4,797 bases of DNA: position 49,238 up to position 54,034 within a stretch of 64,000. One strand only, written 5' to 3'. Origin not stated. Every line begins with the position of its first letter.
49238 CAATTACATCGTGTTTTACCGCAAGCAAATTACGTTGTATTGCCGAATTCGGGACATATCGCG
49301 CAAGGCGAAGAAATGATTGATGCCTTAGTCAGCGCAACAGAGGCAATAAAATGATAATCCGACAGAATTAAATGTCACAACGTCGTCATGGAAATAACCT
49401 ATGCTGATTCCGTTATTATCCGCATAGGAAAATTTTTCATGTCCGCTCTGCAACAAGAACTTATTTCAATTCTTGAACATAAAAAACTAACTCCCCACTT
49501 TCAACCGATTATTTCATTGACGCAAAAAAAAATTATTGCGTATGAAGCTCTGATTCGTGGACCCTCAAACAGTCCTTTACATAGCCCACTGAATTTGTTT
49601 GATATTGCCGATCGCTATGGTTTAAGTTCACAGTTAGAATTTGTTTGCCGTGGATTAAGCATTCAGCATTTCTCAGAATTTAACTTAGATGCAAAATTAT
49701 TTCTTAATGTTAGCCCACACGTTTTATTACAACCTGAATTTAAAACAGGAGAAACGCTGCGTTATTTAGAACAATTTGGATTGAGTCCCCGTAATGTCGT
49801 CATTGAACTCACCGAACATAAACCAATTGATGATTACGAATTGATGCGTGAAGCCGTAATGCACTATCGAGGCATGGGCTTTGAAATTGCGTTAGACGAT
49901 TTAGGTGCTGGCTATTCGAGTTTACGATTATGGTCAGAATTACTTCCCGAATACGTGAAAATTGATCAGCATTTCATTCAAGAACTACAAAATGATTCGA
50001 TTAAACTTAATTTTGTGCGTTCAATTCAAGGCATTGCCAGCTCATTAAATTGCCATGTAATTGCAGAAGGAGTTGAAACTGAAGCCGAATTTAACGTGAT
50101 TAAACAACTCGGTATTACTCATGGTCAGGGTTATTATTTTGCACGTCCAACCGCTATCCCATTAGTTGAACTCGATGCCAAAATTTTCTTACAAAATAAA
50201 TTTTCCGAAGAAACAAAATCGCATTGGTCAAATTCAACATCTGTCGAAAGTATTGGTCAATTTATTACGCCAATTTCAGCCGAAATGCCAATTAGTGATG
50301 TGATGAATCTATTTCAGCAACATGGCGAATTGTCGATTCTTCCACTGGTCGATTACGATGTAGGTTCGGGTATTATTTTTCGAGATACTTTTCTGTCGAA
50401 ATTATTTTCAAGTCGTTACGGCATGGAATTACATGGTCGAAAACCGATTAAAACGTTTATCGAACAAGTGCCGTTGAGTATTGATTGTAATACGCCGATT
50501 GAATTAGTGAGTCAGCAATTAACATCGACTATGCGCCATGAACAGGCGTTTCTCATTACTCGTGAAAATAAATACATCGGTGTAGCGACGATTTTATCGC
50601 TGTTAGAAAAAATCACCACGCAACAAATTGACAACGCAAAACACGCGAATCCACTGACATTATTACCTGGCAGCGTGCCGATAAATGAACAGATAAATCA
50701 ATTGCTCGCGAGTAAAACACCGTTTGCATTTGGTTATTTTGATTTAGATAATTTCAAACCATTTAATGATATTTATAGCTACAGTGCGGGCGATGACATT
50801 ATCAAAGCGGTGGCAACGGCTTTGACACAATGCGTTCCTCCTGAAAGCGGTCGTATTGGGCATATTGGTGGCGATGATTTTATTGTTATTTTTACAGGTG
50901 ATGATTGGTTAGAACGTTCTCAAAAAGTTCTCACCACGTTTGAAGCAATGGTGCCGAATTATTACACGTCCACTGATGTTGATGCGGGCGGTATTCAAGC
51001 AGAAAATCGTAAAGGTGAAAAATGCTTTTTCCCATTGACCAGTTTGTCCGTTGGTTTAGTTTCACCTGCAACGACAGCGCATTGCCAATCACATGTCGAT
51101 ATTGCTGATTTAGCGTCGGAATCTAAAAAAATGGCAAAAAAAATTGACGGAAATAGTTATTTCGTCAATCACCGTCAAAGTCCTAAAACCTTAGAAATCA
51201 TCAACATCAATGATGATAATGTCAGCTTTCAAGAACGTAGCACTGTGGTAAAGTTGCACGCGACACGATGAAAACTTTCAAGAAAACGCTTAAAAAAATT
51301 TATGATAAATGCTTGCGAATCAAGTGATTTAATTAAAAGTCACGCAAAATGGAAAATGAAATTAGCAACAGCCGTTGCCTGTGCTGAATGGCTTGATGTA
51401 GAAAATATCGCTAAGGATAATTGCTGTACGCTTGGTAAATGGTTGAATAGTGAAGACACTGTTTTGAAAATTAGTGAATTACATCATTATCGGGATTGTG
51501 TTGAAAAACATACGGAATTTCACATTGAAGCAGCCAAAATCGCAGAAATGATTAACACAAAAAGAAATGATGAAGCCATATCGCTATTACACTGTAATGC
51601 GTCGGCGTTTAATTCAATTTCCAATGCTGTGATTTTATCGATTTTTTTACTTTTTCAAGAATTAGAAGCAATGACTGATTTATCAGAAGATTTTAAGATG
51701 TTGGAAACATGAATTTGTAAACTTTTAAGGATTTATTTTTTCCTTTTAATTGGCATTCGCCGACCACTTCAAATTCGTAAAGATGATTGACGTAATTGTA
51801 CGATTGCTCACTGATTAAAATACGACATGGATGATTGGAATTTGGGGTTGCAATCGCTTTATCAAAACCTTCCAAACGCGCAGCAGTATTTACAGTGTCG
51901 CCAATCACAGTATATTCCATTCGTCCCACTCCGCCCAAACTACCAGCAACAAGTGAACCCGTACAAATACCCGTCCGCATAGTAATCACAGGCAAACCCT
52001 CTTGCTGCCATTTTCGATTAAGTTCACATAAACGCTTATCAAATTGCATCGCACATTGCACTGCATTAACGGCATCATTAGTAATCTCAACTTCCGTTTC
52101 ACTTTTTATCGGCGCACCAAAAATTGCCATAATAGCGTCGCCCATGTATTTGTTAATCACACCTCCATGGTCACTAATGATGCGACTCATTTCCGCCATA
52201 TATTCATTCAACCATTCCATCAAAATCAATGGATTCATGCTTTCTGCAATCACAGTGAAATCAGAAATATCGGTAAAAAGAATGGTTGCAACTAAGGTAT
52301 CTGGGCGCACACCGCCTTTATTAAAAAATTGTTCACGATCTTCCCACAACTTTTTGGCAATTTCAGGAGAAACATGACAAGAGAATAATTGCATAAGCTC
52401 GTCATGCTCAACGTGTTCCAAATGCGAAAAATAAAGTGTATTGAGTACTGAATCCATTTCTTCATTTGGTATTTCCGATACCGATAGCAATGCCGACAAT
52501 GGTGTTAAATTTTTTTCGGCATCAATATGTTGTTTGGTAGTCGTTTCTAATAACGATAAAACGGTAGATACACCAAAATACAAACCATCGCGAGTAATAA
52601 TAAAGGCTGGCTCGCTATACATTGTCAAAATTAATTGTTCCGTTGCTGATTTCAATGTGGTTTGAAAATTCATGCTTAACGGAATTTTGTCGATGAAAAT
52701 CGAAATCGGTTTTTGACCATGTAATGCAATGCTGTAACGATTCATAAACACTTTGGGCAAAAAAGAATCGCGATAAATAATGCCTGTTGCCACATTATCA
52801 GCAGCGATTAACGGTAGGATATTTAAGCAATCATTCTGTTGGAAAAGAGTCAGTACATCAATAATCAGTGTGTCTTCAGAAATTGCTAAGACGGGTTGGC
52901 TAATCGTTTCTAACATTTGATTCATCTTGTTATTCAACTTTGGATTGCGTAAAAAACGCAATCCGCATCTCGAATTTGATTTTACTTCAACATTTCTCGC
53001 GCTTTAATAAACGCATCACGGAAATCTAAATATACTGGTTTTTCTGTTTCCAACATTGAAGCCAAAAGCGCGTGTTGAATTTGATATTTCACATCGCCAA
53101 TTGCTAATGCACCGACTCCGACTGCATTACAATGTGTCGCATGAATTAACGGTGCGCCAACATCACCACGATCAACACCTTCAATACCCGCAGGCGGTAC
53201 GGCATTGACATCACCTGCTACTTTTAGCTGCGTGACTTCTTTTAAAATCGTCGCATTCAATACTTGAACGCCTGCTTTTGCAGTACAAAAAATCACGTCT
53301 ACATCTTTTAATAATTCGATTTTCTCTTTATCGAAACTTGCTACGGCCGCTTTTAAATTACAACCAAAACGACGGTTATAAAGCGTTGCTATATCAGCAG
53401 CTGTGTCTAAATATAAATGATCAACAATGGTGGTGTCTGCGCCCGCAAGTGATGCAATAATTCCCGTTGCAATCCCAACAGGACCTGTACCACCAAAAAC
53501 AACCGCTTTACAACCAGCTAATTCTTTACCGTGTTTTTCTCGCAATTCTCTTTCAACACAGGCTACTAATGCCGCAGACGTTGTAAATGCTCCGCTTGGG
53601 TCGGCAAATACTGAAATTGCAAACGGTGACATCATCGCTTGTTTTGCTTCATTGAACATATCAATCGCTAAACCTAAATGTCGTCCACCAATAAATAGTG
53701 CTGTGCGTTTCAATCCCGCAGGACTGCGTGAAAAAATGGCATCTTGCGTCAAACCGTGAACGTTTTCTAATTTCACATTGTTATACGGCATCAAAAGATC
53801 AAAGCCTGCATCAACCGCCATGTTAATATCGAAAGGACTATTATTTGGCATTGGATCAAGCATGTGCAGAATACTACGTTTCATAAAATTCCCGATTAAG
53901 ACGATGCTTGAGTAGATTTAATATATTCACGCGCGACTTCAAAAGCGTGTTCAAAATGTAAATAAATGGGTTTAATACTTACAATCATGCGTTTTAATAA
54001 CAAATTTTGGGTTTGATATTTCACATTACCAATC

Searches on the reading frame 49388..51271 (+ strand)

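Call 91: search_protein_families(library=pfam, proteins=[window:49388-51271:+], max_evalue=0.00001)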
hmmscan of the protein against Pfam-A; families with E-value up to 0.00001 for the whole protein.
window:49388-51271:+ (627 aa): 2 families
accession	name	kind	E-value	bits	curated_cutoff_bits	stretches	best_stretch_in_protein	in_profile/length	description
PF00563.25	EAL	-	2.2e-52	178.2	31.3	1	29-254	8-236/236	EAL domain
PF00990.26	GGDEF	-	1.7e-11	44.6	23.8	1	422-506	5-92/161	Diguanylate cyclase, GGDEF domain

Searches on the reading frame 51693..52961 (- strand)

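Call 91: search_protein_families(library=pfam, proteins=[window:51693-52961:-], max_evalue=0.00001)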
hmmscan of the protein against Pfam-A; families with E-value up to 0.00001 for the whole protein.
window:51693-52961:- (422 aa): 1 family
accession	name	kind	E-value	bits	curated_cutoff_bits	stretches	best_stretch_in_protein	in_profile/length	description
PF00211.25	Guanylate_cyc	-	2.6e-23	83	21.9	1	225-414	9-178/183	Adenylate and Guanylate cyclase catalytic domain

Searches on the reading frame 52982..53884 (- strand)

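Call 91: search_protein_families(library=pfam, proteins=[window:52982-53884:-], max_evalue=0.00001)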
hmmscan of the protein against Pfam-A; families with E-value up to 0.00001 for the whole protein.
window:52982-53884:- (300 aa): 1 family
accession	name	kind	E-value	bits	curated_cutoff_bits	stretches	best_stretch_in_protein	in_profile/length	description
PF09176.16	Mpt_N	-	4.6e-35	120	27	1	17-97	1-81/81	Methylene-tetrahydromethanopterin dehydrogenase, N-terminal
